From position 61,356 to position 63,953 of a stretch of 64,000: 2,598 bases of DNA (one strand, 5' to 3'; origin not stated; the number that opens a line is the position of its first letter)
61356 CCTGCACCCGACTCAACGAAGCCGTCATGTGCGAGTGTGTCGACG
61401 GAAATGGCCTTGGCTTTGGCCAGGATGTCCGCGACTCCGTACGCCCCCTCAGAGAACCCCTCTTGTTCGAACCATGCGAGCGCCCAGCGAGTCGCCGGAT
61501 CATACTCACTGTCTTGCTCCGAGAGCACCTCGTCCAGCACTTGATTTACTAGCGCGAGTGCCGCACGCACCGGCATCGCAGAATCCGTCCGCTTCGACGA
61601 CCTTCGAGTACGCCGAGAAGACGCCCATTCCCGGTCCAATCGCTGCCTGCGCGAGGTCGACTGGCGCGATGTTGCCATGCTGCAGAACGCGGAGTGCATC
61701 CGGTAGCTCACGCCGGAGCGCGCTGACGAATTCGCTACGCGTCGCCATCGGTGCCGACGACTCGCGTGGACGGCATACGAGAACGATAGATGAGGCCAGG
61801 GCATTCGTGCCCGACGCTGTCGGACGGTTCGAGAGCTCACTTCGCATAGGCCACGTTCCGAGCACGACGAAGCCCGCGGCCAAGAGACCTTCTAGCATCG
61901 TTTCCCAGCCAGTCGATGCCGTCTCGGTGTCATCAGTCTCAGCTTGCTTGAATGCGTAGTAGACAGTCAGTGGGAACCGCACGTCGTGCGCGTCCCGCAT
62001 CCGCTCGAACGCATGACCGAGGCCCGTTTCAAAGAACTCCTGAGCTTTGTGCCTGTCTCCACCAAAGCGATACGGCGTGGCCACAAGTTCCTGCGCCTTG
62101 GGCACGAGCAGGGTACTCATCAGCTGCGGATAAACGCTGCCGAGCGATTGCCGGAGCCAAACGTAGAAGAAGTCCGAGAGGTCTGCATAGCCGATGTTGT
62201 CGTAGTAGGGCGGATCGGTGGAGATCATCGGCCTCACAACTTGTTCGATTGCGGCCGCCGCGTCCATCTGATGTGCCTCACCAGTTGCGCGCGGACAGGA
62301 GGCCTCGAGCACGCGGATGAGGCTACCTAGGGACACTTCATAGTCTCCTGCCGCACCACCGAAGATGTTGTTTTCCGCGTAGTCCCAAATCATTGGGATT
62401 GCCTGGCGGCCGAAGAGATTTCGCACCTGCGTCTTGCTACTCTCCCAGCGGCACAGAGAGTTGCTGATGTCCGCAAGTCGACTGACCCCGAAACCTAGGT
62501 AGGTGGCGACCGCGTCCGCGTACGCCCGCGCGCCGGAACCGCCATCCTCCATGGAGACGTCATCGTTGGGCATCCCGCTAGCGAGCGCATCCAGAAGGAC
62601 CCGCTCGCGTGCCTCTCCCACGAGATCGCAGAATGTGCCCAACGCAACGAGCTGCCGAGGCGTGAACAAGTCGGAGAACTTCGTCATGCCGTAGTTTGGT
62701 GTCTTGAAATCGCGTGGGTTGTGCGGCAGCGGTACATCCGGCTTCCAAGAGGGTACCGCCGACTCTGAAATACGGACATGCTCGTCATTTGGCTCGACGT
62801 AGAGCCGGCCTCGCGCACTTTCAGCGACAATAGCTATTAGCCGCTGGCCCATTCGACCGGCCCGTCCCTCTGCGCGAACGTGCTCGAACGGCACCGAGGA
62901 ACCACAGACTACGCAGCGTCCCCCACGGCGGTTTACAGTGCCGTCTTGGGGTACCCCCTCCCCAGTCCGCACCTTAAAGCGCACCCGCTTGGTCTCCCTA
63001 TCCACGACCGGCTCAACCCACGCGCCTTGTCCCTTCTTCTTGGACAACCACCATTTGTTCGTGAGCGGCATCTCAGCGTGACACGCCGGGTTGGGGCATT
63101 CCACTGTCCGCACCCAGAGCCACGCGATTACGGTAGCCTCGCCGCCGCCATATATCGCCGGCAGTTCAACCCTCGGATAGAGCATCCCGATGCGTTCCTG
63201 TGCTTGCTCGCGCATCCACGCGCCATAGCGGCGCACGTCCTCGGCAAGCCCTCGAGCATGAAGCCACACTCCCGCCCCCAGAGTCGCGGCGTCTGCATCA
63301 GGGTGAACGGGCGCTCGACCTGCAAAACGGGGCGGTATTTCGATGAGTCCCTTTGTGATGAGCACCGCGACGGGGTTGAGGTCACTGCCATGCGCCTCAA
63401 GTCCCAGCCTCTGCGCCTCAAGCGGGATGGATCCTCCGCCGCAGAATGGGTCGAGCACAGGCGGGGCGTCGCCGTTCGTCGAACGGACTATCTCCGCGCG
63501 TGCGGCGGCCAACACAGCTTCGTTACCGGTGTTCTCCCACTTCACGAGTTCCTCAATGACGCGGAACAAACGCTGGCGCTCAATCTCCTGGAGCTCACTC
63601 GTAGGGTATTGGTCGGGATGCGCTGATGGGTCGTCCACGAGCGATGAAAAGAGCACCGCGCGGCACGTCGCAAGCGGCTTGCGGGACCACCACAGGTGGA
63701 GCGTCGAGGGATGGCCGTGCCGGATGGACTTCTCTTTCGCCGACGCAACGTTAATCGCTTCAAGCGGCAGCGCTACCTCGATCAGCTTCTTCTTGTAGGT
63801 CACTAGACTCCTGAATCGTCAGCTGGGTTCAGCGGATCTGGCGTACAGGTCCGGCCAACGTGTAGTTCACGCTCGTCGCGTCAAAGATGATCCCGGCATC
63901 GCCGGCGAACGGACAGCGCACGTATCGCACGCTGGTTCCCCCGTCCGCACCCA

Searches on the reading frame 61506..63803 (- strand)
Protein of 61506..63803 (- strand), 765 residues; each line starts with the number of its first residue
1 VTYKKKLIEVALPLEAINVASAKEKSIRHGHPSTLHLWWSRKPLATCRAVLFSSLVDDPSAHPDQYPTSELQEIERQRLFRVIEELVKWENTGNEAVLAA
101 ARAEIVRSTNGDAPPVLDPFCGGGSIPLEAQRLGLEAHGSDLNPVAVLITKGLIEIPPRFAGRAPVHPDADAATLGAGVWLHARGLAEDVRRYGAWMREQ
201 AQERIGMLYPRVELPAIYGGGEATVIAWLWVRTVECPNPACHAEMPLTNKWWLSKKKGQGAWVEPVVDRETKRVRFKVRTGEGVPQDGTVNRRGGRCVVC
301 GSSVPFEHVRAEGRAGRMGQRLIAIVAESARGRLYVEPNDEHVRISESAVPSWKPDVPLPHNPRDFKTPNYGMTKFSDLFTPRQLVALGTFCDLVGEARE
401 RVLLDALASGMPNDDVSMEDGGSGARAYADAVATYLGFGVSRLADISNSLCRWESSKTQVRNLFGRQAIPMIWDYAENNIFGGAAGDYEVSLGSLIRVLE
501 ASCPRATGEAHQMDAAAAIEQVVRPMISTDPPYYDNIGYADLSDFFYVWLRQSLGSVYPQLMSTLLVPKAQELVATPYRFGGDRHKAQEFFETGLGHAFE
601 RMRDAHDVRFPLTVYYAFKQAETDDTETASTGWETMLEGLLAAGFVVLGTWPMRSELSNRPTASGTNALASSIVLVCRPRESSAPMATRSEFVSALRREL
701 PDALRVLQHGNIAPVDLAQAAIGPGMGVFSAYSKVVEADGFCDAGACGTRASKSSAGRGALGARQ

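Call 39: search_protein_families(library=pfam, proteins=[window:61506-63803:-], max_evalue=0.001)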
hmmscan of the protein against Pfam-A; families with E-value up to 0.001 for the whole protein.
window:61506-63803:- (765 aa): 2 families
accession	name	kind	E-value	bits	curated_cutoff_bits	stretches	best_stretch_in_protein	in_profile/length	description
PF06634.17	DUF1156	-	8.5e-30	103.1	24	1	11-81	1-72/73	Protein of unknown function (DUF1156)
PF01170.24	UPF0020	-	0.0002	21.5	22.3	0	109-135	25-51/197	RMKL-like, methyltransferase domain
